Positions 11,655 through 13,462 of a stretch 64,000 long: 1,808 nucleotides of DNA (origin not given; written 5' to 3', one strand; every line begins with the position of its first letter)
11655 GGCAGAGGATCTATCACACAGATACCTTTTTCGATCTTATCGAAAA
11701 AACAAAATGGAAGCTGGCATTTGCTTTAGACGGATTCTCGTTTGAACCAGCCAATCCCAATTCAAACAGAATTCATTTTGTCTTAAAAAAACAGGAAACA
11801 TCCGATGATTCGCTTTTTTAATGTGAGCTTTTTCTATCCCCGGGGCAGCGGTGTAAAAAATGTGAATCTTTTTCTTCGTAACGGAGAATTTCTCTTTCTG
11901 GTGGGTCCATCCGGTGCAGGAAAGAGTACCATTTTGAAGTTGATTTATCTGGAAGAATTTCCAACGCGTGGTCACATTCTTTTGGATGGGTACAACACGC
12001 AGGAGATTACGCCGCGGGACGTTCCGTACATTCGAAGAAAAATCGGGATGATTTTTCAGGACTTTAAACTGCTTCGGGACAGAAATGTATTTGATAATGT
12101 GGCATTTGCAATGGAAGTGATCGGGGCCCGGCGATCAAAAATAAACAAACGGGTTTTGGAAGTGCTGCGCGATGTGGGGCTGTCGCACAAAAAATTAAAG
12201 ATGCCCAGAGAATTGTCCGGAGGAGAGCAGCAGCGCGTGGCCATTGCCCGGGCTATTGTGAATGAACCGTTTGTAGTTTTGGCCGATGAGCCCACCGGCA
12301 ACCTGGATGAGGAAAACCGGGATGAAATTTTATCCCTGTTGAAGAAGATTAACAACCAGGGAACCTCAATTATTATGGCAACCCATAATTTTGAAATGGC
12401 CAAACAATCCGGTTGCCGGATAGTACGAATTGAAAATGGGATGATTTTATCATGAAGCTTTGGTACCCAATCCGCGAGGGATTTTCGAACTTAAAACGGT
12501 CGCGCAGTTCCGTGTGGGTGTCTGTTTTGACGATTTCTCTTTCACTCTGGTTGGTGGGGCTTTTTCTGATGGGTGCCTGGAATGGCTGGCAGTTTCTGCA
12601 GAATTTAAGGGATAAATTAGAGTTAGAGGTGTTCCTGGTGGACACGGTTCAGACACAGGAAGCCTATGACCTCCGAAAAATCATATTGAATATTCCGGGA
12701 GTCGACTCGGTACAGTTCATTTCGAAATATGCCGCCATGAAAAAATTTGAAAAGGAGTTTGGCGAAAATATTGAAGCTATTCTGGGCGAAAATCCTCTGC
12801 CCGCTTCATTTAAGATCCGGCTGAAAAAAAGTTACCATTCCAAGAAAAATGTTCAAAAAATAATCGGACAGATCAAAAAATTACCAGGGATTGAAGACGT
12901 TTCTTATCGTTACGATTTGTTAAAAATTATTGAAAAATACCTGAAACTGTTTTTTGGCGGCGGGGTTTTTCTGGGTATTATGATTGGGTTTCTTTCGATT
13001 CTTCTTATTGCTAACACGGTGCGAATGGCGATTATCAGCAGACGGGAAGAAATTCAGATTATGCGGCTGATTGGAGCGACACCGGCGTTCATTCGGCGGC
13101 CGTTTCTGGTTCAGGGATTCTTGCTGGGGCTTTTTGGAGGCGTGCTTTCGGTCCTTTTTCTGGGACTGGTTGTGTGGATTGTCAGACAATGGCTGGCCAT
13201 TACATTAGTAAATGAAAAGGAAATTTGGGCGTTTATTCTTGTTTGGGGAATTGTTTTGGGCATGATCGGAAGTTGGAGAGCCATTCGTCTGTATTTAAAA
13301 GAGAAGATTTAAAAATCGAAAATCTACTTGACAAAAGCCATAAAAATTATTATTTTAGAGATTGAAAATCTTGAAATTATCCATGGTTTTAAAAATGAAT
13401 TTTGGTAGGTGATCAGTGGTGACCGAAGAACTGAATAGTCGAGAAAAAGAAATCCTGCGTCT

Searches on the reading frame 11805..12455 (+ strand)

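Call 38: search_protein_families(library=pfam, proteins=[window:11805-12455:+], max_evalue=0.001)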
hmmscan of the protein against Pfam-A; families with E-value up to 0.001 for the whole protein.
window:11805-12455:+ (216 aa): 6 families
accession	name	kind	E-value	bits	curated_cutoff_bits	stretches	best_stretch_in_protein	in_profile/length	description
PF00005.33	ABC_tran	-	6.2e-35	121.2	25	1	17-164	1-136/137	ABC transporter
PF02463.25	SMC_N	-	6.1e-08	32.8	40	1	115-206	121-208/220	RecF/RecN/SMC N terminal domain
PF13304.12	AAA_21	-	2.1e-06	28.5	27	0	30-49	2-21/304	AAA domain, putative AbiEii toxin, Type IV TA system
PF13191.12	AAA_16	-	0.00017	22.6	32.6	1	27-93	24-85/167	AAA ATPase domain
PF13238.12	AAA_18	-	0.00063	20.6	29.4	0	31-48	2-19/128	AAA domain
PF00931.28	NB-ARC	-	0.00089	19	23.5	0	26-50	17-41/248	NB-ARC domain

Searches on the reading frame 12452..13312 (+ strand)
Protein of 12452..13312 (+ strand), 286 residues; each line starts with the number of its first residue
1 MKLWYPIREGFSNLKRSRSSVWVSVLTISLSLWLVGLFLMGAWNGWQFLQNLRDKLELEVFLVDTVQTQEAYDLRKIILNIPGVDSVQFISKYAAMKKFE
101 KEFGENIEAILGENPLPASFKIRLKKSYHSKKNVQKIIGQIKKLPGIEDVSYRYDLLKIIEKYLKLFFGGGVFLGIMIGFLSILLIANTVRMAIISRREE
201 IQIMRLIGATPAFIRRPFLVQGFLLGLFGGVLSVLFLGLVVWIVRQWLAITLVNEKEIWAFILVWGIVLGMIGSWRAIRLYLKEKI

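Call 38: search_protein_families(library=pfam, proteins=[window:12452-13312:+], max_evalue=0.001)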
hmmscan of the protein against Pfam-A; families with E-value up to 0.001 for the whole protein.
window:12452-13312:+ (286 aa): 2 families
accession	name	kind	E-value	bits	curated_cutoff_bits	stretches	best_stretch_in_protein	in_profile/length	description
PF18075.7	FtsX_ECD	-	1.4e-19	70.9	23.5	1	57-150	2-96/96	FtsX extracellular domain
PF02687.27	FtsX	-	1.8e-12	47.8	25.5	1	173-284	2-118/120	FtsX-like permease C-terminal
